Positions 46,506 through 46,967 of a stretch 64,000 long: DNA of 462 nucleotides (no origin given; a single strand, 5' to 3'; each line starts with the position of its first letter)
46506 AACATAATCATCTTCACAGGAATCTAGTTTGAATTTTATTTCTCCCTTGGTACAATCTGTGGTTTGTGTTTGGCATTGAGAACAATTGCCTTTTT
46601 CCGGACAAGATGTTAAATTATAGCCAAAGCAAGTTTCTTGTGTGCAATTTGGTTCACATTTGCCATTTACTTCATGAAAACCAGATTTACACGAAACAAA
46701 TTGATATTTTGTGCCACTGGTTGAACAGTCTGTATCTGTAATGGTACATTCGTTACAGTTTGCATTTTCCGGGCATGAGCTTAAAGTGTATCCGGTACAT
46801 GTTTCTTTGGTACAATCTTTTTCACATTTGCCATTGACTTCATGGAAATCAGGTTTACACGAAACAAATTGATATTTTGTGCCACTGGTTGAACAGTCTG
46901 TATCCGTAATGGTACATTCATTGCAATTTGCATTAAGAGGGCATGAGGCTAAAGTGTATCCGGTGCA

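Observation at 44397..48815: Giant secreted protein built from an 8-cysteine module, with no family I can name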

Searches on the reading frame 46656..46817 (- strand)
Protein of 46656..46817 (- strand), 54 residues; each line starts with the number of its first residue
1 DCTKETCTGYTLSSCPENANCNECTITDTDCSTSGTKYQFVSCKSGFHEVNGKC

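Call 20: find_homologous_proteins(query=A1, max_evalue=0.001)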
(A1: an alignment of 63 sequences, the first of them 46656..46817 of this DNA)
Query A1 (63 sequences): 4 candidates shared short words with the query, none scored E <= 0.001.
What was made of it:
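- Tried and rejected: find_homologous_proteins with the 63-module alignment found nothing, because short queries share too few index words (call 20).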

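Call 31: predict_structure(alignment_id=A1)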
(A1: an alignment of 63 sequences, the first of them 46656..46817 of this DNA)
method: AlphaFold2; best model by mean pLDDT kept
length: 54 residues; sequences in the alignment: 63
mean_pLDDT: 89.9   pTM: 0.63
mean pLDDT of the five models: 89.9, 89.6, 89.5, 88.0, 87.4
residues with pLDDT >= 90: 36; 70-90: 18; 50-70: 0; < 50: 0
segments of 3 or more residues with pLDDT < 50: none
pLDDT, mean of each block of 10 residues (from residue 1): 87 93 92 91 91 80
secondary structure, 60 per line:
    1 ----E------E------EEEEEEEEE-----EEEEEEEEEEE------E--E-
elements in order: E19-27 E33-43
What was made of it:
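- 45456..47321 (-): Uninterrupted array of 11 canonical 8-Cys modules (52-56 aa from first to last Cys, each followed by a 3-aa linker), aa 499-1120. The AF2 single-module model has pLDDT 89.9 (call 31).
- The AF2 single-module model has pLDDT 89.9 with a long beta-hairpin (call 31). AF2 models a compact beta-hairpin unit without metal (call 31).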

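Call 33: search_protein_representatives(alignment_id=A1)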
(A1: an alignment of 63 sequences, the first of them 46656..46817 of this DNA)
Query: 63 sequences, 47 profile positions. Proteins with E-value up to 0.001 (for the whole library): 459; up to 1e-10: 180; up to 1e-30: 17. The best 150 are listed.
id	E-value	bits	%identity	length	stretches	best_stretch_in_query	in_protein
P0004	1.8e-253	834.9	-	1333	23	2-47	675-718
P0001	2.9e-187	622.9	-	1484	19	2-47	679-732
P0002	7.6e-163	544.7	-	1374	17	2-47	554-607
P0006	4.5e-115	391.8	-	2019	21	3-47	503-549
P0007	1.9e-63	226.5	-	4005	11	2-47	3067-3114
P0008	3.5e-59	212.9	-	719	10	3-47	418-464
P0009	3.4e-58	209.7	-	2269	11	2-46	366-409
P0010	6.2e-49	180.1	-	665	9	2-47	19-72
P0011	7.8e-39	147.8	-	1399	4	2-46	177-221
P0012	2.8e-38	146.0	-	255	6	5-47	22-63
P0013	3.6e-36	139.2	-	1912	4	2-43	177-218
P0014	2.0e-35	136.9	-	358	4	2-47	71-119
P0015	8.9e-35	134.8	-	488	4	2-47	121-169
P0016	2.2e-32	127.1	-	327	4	2-47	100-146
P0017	7.0e-32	125.5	-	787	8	3-47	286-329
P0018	2.9e-31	123.5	-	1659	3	4-47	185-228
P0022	8.8e-29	115.6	-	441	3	2-43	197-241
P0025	1.9e-27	111.3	-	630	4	2-47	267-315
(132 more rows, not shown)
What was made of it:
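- On Unnamed 'SYQLAR-FLPD head plus Cys-module' family (defined in this session): Profile E=2.9e-187 (call 33).
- Checked: The module profile scores the protein at E=2.9e-187 (call 33).
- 459 profile hits (call 33).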

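Call 35: fold_search(model_id=the predicted structure, library=pdb)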
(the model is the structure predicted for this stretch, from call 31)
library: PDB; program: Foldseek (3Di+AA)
matches with E <= 10: 114; with E <= 0.001: 0
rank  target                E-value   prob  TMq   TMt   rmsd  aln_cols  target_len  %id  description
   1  2jor_MODEL_1_A        1.1e+00  0.06  0.24  0.19  10.8        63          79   14  NMR Solution Structure, Stability, and Interaction of the Recombinant Bovine Fibrinogen alphaC-Domain Fragment (released 2007-08-07)
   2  8c6j_S                2.6e+00  0.15  0.33  0.04   2.9        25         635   16  Human spliceosomal PM5 C* complex (released 2023-07-12)
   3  4v1a_f                3.4e+00  0.03  0.23  0.16   7.2        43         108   19  Structure of the large subunit of the mammalian mitoribosome, part 2 of 2 (released 2014-10-08)
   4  3j9m_a                3.8e+00  0.02  0.23  0.19   7.5        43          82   19  Structure of the human mitochondrial ribosome (class 1) (released 2015-04-15)
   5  6gb2_Bf               3.8e+00  0.02  0.23  0.16   7.2        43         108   19  Unique features of mammalian mitochondrial translation initiation revealed by cryo-EM. This file contains the 39S rib (released 2018-08-08)
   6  8k2a_Lp               4.1e+00  0.02  0.23  0.17   6.2        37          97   22  Cryo-EM structure of the human 55S mitoribosome with Tigecycline (released 2024-07-10)
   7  9hce_a                4.1e+00  0.02  0.23  0.19   6.9        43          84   19  Mouse mitoribosome large subunit assembly intermediate (without uL16m) bound to MRM3 dimer and the MALSU-L0R8F8-mt-ACP (released 2025-06-18)
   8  6zsb_a                4.3e+00  0.07  0.33  0.22   6.5        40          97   22  Human mitochondrial ribosome in complex with mRNA and P-site tRNA (released 2020-09-16)
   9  6i9r_a                4.3e+00  0.02  0.23  0.19   6.1        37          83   24  Large subunit of the human mitochondrial ribosome in complex with Virginiamycin M and Quinupristin (released 2020-07-08)
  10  9olf_a                4.3e+00  0.02  0.23  0.16   8.0        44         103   18  Membrane-associated human mitoribosome in complex with TACO1 (released 2026-02-18)
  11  7oko_0                4.3e+00  0.01  0.17  0.16  13.5        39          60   18  Structure of the outer-membrane core complex (outer ring) from a conjugative type IV secretion system (released 2021-12-08)
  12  8zzu_G                4.6e+00  0.04  0.29  0.27   7.8        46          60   20  Molecular Architecture of Human Fibrin Clots (released 2020-01-10)
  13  7str_C                4.6e+00  0.02  0.26  0.15  14.3        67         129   13  Crystal Structure of Human Fab S24-1063 in the Complex with the N-teminal Domain of Nucleocapsid Protein from SARS CoV (released 2022-08-10)
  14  6zm5_a                4.6e+00  0.02  0.23  0.16   8.1        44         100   18  Human mitochondrial ribosome in complex with OXA1L, mRNA, A/A tRNA, P/P tRNA and nascent polypeptide (released 2021-01-13)
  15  1x4c_MODEL_1_A        4.9e+00  0.04  0.22  0.14   5.8        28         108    7  Solution structure of RRM domain in splicing factor 2 (released 2005-11-14)
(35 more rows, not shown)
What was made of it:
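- On EGF-like superfamily: Foldseek of the AF2 module model (pLDDT 89.9) against PDB: best E=1.1 (call 35).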

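Call 36: search_protein_families(library=pfam, proteins=[P0006, P0009, P0011, P0013, P0018], max_evalue=0.001)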
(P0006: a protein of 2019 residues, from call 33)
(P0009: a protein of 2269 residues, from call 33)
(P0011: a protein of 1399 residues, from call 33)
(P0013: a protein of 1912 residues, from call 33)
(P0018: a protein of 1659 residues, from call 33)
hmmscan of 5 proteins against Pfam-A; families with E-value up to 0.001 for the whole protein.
P0006 (2019 aa): 1 family
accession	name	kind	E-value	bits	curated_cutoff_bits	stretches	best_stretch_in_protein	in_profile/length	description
PF00082.27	Peptidase_S8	-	1.9e-29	103.4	21.8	1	1314-1588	30-274/288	Subtilase family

P0009 (2269 aa): 0 families

P0011 (1399 aa): 2 families
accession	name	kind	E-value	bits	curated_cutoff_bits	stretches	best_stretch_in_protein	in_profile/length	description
PF03797.25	Autotransporter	-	1.1e-14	55.2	26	1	1177-1372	42-246/255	Autotransporter beta-domain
PF12662.13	cEGF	-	6.4e-08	32.8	26.6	0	210-225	5-20/24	Complement Clr-like EGF-like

P0013 (1912 aa): 1 family
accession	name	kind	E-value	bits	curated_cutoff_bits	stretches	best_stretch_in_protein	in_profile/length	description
PF12662.13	cEGF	-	5.7e-05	23.3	26.6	0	210-224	5-19/24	Complement Clr-like EGF-like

P0018 (1659 aa): 0 families
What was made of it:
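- On Classical autotransporter (type Va): Present in relative P0011 at E=1.1e-14 (call 36).
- P0011 has modules at aa ~177-400 and PF03797 at 1177-1372 (calls 33, 36). P0006 combines modules with Peptidase_S8 (call 36).
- Tried and rejected: Pfam did not confirm it at E<=0.001 (call 36).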

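Call 37: list_cluster_members(proteins=[P0006, P0007, P0008, P0009, P0010, P0011, P0014, P0015, P0022, P0025])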
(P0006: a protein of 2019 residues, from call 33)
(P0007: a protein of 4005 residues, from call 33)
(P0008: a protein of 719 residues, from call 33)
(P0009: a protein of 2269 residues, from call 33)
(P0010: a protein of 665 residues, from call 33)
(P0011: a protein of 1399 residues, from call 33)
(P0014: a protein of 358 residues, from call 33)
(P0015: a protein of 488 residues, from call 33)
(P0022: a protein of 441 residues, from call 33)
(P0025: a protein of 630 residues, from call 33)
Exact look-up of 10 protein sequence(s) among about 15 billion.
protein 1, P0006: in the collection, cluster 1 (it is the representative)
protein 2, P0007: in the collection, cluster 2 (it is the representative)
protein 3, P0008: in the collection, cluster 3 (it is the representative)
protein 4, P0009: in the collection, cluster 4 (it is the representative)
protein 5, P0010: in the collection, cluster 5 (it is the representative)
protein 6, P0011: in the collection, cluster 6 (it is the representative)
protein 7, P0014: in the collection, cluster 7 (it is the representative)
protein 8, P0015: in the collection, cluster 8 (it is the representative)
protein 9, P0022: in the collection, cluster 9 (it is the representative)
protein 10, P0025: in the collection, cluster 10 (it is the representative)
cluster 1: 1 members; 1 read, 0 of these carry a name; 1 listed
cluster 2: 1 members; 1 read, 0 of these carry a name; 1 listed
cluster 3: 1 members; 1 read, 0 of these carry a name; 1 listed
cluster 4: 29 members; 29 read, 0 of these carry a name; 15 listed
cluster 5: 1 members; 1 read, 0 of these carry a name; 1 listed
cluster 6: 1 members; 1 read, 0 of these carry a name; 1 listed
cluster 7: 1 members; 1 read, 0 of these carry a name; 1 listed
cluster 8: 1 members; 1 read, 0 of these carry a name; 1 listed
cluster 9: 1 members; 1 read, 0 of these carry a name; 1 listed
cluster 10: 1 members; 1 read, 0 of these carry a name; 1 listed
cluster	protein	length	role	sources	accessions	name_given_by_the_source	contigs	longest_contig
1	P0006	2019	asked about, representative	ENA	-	-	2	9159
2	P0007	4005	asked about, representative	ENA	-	-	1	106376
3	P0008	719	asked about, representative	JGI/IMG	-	-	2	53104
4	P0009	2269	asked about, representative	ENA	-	-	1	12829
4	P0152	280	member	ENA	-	-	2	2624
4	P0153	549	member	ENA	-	-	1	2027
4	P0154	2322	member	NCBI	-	-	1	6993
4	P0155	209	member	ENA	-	-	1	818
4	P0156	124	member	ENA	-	-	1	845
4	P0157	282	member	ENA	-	-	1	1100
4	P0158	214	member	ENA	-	-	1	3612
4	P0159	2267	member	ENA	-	-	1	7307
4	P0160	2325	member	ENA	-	-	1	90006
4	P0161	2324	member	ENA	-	-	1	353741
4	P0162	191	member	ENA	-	-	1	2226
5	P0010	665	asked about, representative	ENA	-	-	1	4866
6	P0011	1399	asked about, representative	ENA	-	-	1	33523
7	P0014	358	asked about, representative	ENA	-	-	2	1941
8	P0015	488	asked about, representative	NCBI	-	-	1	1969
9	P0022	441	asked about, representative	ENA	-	-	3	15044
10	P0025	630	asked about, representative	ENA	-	-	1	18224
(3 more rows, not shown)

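Call 51: search_protein_families(library=pfam, alignment_id=A1, max_evalue=1)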
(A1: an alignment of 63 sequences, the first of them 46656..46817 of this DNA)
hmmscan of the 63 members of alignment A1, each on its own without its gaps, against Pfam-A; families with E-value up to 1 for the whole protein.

A. member 1, window:46656-46817:- (54 aa): 1 family
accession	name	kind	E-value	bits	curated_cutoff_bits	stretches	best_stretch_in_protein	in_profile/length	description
PF15913.10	Furin-like_2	-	0.25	12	28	1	2-54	35-85/102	Furin-like repeat, cysteine-rich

B. families by the number of members that match (of 63 scanned): 15 families
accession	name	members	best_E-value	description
PF12946.13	EGF_MSP1_1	6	0.02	MSP1 EGF domain 1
PF18278.7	RANK_CRD_2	2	0.061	Receptor activator of the NF-KB cysteine-rich repeat domain 2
PF24633.1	DUF7630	2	0.073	Domain of unknown function (DUF7630)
PF14446.12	Prok-RING_1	1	0.026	Prokaryotic RING finger family 1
PF13717.11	Zn_ribbon_4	1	0.058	zinc-ribbon domain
PF05715.19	zf-piccolo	1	0.06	Piccolo Zn-finger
PF12947.13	EGF_3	1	0.086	EGF domain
PF15170.11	CaM-KIIN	1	0.095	Calcium/calmodulin-dependent protein kinase II inhibitor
PF08702.15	Fib_alpha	1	0.16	Fibrinogen alpha/beta chain family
PF20578.4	aBig_2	1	0.19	Atrophied bacterial Ig domain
PF15913.10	Furin-like_2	1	0.25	Furin-like repeat, cysteine-rich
PF07645.21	EGF_CA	1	0.41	Calcium-binding EGF domain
PF21795.3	JAG1-like_EGF2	1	0.68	Protein jagged-1-like, atypical EGF2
PF07503.17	zf-HYPF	1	0.74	HypF finger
PF25025.1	EF-Ts_N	1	0.87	Elongation factor Ts, mitochondrial, N-terminal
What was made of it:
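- On EGF-like superfamily (Pfam EGF clan: EGF, EGF_CA, cEGF, hEGF, EGF_MSP1_1): 63 single modules: best are EGF_MSP1_1 E=0.02 (6 modules), EGF_3 E=0.086 and EGF_CA E=0.41 (call 51).
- On Furin-like / TNFR-type cysteine-rich repeats: Furin-like_2 E=0.25 on one module and RANK_CRD_2 E=0.061 on two (call 51).
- No zinc-finger or metallothionein family hit is better than E~0.03 on isolated modules (call 51).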

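Call 54: search_protein_families(library=pfam, alignment_id=A3, max_evalue=0.001)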
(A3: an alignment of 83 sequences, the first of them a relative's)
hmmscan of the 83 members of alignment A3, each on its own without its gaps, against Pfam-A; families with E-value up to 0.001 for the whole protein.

A. member 1, P0008 (719 aa): 0 families

B. families by the number of members that match (of 83 scanned): 4 families
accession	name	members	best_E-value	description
PF07603.17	Lcl_C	7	3.8e-13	Lcl C-terminal domain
PF12662.13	cEGF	3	0.00018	Complement Clr-like EGF-like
PF25024.1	EGF_TEN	1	1.6e-09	Teneurin EGF domain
PF20944.2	StcE_b-sandwich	1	7.6e-05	Metalloprotease StcE, beta-sandwich domain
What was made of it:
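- The module sits in proteins with an autotransporter barrel and in Lcl_C adhesin-type proteins (calls 36, 54). Weak cEGF hits occur in relatives: P0011 at 32.8 bits summed, with no single stretch passing (call 36), and 3 of 83 relatives (call 54).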

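Call 69: search_solved_structures(query=A1, max_evalue=10, show_alignments=2)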
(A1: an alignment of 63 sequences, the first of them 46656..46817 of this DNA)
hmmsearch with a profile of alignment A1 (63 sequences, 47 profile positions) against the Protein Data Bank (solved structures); distinct sequences matched with E-value up to 10: 3.
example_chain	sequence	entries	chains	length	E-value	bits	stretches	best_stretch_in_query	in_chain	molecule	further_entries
1e5g_A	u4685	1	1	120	0.65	13.5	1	34-46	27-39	COMPLEMENT CONTROL PROTEIN C3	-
3lh4_A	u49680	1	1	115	0.86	13.1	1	2-30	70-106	Secreted cystatin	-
3mwz_A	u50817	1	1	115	0.97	13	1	2-29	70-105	sialostatin L2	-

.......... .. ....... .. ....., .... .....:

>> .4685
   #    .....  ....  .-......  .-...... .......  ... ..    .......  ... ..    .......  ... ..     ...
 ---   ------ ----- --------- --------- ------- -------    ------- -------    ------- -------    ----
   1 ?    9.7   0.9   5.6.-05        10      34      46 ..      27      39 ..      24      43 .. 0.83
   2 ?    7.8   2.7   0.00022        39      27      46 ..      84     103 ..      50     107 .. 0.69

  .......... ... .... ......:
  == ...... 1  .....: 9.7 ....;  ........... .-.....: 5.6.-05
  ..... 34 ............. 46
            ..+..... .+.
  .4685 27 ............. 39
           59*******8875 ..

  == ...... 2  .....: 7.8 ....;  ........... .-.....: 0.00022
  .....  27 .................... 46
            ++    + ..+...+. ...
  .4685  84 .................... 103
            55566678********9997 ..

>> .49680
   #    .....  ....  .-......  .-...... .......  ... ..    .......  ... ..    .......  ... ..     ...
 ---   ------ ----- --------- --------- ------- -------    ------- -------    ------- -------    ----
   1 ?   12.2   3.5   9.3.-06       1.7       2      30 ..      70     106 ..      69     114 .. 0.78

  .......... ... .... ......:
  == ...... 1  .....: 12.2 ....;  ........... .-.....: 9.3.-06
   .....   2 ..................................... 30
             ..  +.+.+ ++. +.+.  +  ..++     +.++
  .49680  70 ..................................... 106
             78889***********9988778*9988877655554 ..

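Call 72: fold_search(model_id=the predicted structure, library=viral)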
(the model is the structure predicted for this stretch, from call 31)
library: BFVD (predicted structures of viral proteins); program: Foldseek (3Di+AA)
matches with E <= 10: 364; with E <= 0.001: 0
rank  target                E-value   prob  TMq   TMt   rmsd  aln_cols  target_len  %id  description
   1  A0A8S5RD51            8.2e-01  0.16  0.37  0.31  10.0        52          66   21  Stabilization protein [virus sp. ctx9V1]
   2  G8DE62                1.1e+00  0.38  0.40  0.04   2.2        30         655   20  (no name in the UniProt tables at hand)
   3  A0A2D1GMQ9            1.7e+00  0.21  0.36  0.16   5.7        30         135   20  (no name in the UniProt tables at hand)
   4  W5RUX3                1.7e+00  0.16  0.35  0.15   7.7        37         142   14  (no name in the UniProt tables at hand)
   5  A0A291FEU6            1.8e+00  0.09  0.34  0.03  10.7        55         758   14  (no name in the UniProt tables at hand)
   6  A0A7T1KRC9            1.9e+00  0.04  0.20  0.08   6.5        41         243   17  (no name in the UniProt tables at hand)
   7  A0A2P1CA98            2.0e+00  0.03  0.26  0.15  12.2        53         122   19  Uncharacterized protein [Salmonella phage SE131]
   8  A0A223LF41            2.1e+00  0.15  0.39  0.29   6.5        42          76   14  Uncharacterized protein [Bacillus phage Anthony]
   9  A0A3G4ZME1            2.1e+00  0.15  0.37  0.13   5.8        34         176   18  Uncharacterized protein [Terrestrivirus sp.]
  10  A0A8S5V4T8            2.1e+00  0.13  0.36  0.38   9.7        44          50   16  Uncharacterized protein [Siphoviridae sp. ctjsp22]
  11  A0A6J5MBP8            2.1e+00  0.04  0.22  0.17  10.6        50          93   18  Uncharacterized protein [uncultured Caudovirales phage]
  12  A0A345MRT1            2.1e+00  0.03  0.20  0.11  16.6        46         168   15  Uncharacterized protein [Cressdnaviricota sp.]
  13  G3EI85                2.3e+00  0.20  0.40  0.47   6.1        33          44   15  Uncharacterized protein [Yokapox virus]
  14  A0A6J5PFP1            2.3e+00  0.20  0.41  0.31   3.1        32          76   12  Helix-turn-helix domain containing protein [uncultured Caudovirales phage]
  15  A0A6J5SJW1            2.3e+00  0.20  0.37  0.03   2.6        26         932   23  Uncharacterized protein [uncultured Caudovirales phage]
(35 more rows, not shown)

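Call 80: search_protein_families(library=ncbifam, alignment_id=A3, max_evalue=0.001)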
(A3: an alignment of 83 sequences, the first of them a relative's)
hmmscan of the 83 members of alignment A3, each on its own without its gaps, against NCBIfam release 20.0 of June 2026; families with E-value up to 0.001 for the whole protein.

A. member 1, P0008 (719 aa): 0 families

B. families by the number of members that match (of 83 scanned): 2 families
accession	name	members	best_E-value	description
NF046116.1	adhesin_Lcl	2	3.4e-06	collagen-like adhesin Lcl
NF043029.1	T4SS_AnkY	1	0.00023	Dot/Icm T4SS effector AnkY/LegA9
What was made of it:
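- On Curated bacterial Cys-rich repeats in NCBIfam (for example the Myxococcus cysteine-rich repeat TIGR02232): Only adhesin_Lcl (2) and T4SS_AnkY (1) match among 83 relatives (call 80).
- Closest known: Legionella collagen-like adhesin Lcl and other Lcl_C/DUF1566. Same: Two relatives hit NCBIfam adhesin_Lcl (call 80).
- Tried and rejected: One relative hit NCBIfam T4SS_AnkY at 2e-4 (call 80).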
